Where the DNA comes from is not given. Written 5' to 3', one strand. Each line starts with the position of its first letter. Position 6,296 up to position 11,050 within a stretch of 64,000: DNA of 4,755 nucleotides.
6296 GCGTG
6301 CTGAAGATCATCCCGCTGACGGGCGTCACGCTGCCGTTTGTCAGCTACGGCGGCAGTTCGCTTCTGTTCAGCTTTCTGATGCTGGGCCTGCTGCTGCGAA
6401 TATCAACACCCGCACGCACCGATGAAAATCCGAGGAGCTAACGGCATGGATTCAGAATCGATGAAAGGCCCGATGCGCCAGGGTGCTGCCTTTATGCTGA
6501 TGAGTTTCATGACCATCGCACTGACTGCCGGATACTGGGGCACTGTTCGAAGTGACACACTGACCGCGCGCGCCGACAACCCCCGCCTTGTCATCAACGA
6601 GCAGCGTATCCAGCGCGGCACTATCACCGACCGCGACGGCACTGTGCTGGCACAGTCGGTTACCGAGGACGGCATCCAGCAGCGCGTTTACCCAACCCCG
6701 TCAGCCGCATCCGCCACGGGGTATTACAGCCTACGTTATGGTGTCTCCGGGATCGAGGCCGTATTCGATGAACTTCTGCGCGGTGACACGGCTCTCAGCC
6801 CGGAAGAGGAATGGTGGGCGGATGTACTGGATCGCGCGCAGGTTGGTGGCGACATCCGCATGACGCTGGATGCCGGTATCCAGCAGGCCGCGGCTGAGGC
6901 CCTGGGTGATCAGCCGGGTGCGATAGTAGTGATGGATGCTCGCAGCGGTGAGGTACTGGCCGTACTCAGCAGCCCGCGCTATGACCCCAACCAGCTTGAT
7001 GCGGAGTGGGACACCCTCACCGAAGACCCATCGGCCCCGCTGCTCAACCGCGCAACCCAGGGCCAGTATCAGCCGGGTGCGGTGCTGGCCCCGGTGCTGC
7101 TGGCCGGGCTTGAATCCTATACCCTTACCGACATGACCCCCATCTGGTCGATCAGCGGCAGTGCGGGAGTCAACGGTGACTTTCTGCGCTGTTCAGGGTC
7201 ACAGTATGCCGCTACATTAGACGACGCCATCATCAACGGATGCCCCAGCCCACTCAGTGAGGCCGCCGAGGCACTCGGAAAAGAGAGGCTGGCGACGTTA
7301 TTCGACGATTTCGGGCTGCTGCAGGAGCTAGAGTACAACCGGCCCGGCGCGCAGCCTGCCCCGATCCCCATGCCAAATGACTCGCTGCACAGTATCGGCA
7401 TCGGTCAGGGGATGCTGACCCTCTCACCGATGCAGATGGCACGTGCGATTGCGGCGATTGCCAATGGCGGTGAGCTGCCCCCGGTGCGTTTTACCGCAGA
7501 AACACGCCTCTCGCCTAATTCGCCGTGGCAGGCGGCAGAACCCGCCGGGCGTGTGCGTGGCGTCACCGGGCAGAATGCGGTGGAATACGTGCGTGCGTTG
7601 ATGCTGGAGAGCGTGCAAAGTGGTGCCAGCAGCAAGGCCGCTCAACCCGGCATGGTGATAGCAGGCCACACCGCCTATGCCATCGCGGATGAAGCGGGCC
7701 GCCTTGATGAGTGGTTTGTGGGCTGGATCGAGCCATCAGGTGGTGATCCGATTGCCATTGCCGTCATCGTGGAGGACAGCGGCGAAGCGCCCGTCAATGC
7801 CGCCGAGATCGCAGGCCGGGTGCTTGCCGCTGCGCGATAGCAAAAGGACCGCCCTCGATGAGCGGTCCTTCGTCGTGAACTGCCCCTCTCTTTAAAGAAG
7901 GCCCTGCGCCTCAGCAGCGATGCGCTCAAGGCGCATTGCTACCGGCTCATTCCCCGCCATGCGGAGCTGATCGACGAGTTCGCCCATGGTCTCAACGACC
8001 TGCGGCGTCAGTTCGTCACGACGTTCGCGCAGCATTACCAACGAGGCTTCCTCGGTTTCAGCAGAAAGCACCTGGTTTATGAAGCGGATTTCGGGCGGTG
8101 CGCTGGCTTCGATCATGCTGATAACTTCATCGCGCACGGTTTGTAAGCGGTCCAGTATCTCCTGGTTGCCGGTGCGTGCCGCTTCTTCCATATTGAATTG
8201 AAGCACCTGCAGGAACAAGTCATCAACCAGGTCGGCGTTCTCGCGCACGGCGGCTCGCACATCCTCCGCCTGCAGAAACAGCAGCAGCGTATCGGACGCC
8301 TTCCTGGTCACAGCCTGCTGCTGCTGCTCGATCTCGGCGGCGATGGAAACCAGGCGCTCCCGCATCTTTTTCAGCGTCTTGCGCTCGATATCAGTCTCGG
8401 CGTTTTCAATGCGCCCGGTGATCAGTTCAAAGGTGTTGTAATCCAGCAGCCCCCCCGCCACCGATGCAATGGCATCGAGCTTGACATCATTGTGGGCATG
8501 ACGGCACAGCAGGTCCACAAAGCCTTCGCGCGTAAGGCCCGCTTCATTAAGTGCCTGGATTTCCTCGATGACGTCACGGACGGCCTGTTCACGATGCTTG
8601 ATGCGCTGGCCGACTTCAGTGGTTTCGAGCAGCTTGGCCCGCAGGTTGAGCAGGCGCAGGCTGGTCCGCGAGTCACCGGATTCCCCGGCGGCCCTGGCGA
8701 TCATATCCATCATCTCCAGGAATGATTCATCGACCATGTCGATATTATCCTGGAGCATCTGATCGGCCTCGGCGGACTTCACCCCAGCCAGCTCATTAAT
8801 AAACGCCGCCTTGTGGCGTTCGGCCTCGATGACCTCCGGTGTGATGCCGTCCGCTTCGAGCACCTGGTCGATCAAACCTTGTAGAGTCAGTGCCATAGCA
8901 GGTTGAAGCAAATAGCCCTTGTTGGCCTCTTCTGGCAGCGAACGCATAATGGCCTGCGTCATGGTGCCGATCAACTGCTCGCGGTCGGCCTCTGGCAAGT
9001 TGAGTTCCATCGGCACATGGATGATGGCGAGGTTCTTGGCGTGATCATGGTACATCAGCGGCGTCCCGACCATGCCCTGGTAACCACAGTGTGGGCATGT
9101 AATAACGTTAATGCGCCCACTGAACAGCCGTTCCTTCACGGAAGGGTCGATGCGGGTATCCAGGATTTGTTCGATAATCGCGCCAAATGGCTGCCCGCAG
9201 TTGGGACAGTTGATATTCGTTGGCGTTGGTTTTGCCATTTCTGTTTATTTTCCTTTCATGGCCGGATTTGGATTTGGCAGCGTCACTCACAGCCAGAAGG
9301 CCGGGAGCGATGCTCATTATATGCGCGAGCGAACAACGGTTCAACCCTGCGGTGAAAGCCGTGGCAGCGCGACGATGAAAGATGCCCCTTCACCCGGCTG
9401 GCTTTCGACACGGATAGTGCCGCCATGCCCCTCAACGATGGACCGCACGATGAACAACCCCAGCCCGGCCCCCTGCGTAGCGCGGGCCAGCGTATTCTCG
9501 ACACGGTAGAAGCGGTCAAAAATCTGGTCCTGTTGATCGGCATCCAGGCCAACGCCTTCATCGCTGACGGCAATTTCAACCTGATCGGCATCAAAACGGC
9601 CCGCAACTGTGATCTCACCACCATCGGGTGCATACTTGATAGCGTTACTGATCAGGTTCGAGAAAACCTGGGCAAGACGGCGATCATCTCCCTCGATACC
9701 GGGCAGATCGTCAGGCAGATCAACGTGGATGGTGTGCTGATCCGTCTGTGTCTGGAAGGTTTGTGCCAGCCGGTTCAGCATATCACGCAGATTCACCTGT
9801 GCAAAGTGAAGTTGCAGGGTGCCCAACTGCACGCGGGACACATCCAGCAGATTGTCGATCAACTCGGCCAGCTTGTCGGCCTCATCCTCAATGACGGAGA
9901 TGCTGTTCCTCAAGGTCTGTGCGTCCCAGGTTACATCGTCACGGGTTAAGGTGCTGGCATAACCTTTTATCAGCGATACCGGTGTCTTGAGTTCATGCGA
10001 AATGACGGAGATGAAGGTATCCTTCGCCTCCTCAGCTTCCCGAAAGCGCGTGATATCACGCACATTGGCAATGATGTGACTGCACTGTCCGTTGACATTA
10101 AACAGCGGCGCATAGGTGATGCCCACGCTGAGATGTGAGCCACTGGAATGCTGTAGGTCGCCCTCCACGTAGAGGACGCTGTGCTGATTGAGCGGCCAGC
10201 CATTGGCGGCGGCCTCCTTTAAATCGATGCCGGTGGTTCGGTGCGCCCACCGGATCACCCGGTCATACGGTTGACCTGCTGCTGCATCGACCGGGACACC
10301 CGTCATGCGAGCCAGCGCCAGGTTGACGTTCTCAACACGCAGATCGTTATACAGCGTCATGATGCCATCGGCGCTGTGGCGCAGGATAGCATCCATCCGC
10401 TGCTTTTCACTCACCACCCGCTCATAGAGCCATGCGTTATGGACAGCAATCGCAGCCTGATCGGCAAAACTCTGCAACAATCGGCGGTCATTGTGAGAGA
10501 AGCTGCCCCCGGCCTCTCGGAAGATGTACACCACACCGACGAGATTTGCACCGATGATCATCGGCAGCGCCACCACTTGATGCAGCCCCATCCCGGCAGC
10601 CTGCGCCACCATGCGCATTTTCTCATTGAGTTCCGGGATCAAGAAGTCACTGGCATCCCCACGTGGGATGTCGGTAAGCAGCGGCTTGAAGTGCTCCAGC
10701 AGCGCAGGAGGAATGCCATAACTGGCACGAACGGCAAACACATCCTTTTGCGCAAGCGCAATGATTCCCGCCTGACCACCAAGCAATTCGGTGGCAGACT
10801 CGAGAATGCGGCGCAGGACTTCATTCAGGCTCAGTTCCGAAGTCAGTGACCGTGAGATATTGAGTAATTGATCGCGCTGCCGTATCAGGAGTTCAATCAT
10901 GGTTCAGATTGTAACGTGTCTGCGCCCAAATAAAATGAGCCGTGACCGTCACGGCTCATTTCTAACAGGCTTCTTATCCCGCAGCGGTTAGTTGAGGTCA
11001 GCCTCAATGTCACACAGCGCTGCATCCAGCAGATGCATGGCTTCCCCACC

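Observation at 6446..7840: RodA-partnered class-B PBP that has lost SxxK, SxN and KTG (pseudo-transpeptidase)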

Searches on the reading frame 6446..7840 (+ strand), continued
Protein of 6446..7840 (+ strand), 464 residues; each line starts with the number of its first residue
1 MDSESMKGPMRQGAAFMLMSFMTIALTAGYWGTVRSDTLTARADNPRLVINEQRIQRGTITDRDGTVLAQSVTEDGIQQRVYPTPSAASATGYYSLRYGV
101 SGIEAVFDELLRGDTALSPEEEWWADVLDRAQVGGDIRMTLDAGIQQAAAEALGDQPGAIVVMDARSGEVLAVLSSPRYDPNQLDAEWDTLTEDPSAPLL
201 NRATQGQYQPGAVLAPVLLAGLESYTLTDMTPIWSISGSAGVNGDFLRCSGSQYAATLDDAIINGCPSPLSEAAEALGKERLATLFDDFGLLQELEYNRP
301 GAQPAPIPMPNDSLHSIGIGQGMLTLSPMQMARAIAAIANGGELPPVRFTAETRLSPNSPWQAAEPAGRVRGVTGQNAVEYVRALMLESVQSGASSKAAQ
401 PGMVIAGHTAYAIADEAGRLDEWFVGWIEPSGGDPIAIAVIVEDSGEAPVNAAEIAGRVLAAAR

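Call 55: search_protein_representatives(alignment_id=A1)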
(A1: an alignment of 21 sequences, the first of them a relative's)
Query: 21 sequences, 467 profile positions. Proteins with E-value up to 0.001 (for the whole library): 44464; up to 1e-10: 25691; up to 1e-30: 8178. The best 150 are listed.
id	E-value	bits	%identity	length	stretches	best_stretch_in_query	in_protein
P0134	2.1e-165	567.4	-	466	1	2-463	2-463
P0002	1.2e-163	561.6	-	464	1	1-461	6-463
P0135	1.6e-162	557.9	-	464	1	3-464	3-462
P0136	9.3e-161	552.1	-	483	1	2-463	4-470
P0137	7.8e-160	549.0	-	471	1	2-464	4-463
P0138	1.6e-159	548.0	-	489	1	3-464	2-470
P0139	2.1e-159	547.6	-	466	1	1-464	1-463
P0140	9.3e-159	545.5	-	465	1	3-463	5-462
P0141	1.0e-154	532.2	-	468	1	1-462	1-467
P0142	2.0e-154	531.2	-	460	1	1-460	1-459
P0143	2.9e-154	530.7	-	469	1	2-463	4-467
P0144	6.6e-154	529.5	-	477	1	2-464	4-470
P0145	6.8e-153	526.2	-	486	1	2-464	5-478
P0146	9.3e-153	525.7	-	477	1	2-464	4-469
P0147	3.4e-152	523.9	-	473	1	3-463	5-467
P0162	2.7e-144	497.8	-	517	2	4-297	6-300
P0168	1.5e-142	492.1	-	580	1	3-461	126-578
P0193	2.2e-135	468.4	-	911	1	3-464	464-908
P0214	1.7e-130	452.3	-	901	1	7-462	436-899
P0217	4.4e-130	451.0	-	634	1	1-463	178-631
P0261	1.6e-116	406.3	-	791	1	3-462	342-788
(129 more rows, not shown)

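Call 73: search_protein_families(library=pfam, proteins=[P0168, P0217, P0261, P0193, P0214, P0162], max_evalue=0.00001)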
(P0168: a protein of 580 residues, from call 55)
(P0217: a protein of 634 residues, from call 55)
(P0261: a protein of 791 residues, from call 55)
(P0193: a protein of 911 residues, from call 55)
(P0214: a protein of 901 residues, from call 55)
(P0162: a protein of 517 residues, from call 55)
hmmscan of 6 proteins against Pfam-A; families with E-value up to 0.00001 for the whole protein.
P0168 (580 aa): 3 families
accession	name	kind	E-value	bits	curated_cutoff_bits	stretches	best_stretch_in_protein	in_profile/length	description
PF01098.24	FTSW_RODA_SPOVE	-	4e-35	121.9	26.4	1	5-114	245-354/356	Cell cycle protein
PF00905.27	Transpeptidase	-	5.8e-24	85.3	22.1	1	283-510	1-210/299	Penicillin binding protein transpeptidase domain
PF21922.1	PBP_dimer_2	-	8.5e-11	42.4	27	1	175-259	1-82/83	Penicillin binding protein A dimerisation domain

P0217 (634 aa): 2 families
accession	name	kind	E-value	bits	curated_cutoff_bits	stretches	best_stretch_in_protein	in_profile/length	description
PF01098.24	FTSW_RODA_SPOVE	-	6.2e-48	164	26.4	1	9-159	202-354/356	Cell cycle protein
PF00905.27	Transpeptidase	-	6.9e-32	111.3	22.1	1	338-554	1-209/299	Penicillin binding protein transpeptidase domain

P0261 (791 aa): 3 families
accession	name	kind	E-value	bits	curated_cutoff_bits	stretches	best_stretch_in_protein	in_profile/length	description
PF01098.24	FTSW_RODA_SPOVE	-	1.4e-62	212.2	26.4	1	7-321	67-351/356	Cell cycle protein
PF00905.27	Transpeptidase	-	1.5e-21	77.3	22.1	1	508-783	12-293/299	Penicillin binding protein transpeptidase domain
PF21922.1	PBP_dimer_2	-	7.7e-09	36.1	27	1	391-465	1-78/83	Penicillin binding protein A dimerisation domain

P0193 (911 aa): 3 families
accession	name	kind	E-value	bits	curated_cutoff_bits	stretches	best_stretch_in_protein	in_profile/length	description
PF01098.24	FTSW_RODA_SPOVE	-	3.1e-77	260.4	26.4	1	102-433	37-353/356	Cell cycle protein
PF00905.27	Transpeptidase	-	3e-25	89.5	22.1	1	615-889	1-282/299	Penicillin binding protein transpeptidase domain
PF21922.1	PBP_dimer_2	-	3.4e-13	50.1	27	1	513-594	1-83/83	Penicillin binding protein A dimerisation domain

P0214 (901 aa): 3 families
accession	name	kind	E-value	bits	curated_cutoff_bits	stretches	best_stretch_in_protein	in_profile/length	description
PF01098.24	FTSW_RODA_SPOVE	-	3.7e-70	237.1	26.4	1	90-418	37-352/356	Cell cycle protein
PF00905.27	Transpeptidase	-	5.1e-64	216.8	22.1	1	582-895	1-298/299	Penicillin binding protein transpeptidase domain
PF21922.1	PBP_dimer_2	-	1e-08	35.7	27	1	481-540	1-61/83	Penicillin binding protein A dimerisation domain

P0162 (517 aa): 2 families
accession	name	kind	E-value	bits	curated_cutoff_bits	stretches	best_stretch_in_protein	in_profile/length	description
PF00905.27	Transpeptidase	-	2.8e-23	83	22.1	1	156-500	1-297/299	Penicillin binding protein transpeptidase domain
PF21922.1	PBP_dimer_2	-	3.2e-10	40.6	27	1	54-135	1-83/83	Penicillin binding protein A dimerisation domain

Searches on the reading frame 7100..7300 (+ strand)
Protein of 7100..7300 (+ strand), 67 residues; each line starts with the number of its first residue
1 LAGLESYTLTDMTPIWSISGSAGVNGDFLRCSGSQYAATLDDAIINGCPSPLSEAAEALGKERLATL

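Call 61: search_solved_structures(query=window:7100-7300:+, max_evalue=10, show_alignments=5)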
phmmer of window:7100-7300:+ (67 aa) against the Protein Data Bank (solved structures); distinct sequences matched with E-value up to 10: 5.
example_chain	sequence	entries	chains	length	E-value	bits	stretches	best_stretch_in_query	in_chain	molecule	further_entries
8yh4_A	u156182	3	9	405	0.54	14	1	6-40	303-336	NodB homology domain-containing protein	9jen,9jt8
9jt0_A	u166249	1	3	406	0.54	14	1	6-40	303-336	NodB homology domain-containing protein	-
8yfp_A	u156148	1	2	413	0.57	13.9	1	6-40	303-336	NodB homology domain-containing protein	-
9jeo_A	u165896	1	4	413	0.58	13.9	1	6-40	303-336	NodB homology domain-containing protein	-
8f5o_F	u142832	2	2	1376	0.94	13.2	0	14-63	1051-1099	WD_REPEATS_REGION domain-containing protein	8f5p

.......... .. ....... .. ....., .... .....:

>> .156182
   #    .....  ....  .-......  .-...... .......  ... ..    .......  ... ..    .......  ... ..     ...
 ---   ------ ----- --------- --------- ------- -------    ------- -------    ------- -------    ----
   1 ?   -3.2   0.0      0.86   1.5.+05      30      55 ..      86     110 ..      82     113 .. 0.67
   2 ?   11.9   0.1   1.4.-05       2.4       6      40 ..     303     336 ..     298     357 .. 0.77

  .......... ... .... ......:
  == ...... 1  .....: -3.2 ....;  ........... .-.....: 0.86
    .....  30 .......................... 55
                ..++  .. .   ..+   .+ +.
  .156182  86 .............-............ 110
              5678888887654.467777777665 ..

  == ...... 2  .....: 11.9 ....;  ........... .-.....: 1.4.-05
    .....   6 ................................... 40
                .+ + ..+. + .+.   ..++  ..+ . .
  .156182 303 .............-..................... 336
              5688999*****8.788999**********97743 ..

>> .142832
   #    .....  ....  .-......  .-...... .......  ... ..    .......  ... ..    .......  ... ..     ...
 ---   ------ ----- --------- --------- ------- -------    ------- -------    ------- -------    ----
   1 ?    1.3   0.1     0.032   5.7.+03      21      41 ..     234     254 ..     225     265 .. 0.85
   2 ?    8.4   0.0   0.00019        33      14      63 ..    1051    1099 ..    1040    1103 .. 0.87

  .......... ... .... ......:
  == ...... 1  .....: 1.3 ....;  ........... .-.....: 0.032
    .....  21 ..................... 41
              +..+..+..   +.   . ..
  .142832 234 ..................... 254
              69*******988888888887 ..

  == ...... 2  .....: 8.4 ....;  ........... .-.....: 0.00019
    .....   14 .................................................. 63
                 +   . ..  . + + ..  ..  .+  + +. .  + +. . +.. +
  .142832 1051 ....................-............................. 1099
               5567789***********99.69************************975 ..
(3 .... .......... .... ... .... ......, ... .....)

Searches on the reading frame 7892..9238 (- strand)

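Call 3: search_protein_families(library=pfam, proteins=[window:7892-9238:-], max_evalue=0.01)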
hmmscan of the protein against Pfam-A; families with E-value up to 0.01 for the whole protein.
window:7892-9238:- (448 aa): 2 families
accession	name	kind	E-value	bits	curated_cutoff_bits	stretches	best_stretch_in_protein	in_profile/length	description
PF14353.12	CpXC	-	5.4e-22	78.5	25.4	1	9-139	1-119/121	CpXC protein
PF13248.11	Zn_ribbon_3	-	0.00028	20.7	27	0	5-17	13-25/26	zinc-ribbon domain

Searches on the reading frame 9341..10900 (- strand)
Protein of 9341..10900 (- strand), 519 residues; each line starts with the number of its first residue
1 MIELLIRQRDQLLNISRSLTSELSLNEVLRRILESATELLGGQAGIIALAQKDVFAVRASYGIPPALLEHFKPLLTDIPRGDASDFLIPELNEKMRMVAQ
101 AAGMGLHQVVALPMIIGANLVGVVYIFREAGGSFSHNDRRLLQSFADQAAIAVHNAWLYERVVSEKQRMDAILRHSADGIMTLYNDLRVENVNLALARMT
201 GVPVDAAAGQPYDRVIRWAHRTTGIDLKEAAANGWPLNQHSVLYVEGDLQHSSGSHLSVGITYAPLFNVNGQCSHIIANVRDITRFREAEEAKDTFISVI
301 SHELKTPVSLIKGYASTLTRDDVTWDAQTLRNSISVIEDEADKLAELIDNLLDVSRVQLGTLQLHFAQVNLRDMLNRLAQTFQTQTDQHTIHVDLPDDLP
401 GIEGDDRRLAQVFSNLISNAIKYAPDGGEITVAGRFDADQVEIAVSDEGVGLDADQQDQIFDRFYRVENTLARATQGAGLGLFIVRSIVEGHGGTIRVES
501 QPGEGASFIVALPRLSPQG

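Call 67: search_protein_families(library=pfam, proteins=[window:9341-10900:-], max_evalue=0.00001)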
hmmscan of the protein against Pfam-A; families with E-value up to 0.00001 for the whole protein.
window:9341-10900:- (519 aa): 8 families
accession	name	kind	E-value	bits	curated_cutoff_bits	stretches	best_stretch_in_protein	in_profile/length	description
PF02518.31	HATPase_c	-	5e-31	107.8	26.4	1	404-514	1-109/111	Histidine kinase-, DNA gyrase B-, and HSP90-like ATPase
PF00512.31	HisKA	-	1.1e-15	57.9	26.9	1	292-358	1-64/66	His Kinase A (phospho-acceptor) domain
PF13185.12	GAF_2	-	1.1e-13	52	28.6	1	23-154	2-136/136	GAF domain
PF13492.12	GAF_3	-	9.4e-12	45.9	27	1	24-155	1-129/129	GAF domain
PF01590.32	GAF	-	8.1e-11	43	22.4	1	25-153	2-133/133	GAF domain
PF08448.16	PAS_4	-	2.1e-07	31.6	23.1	1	173-288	1-110/110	PAS fold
PF11849.14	DUF3369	-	2.5e-07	31.6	27.2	0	11-162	23-168/168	Domain of unknown function (DUF3369)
PF13426.13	PAS_9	-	1.4e-06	29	27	1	178-284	2-102/103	PAS domain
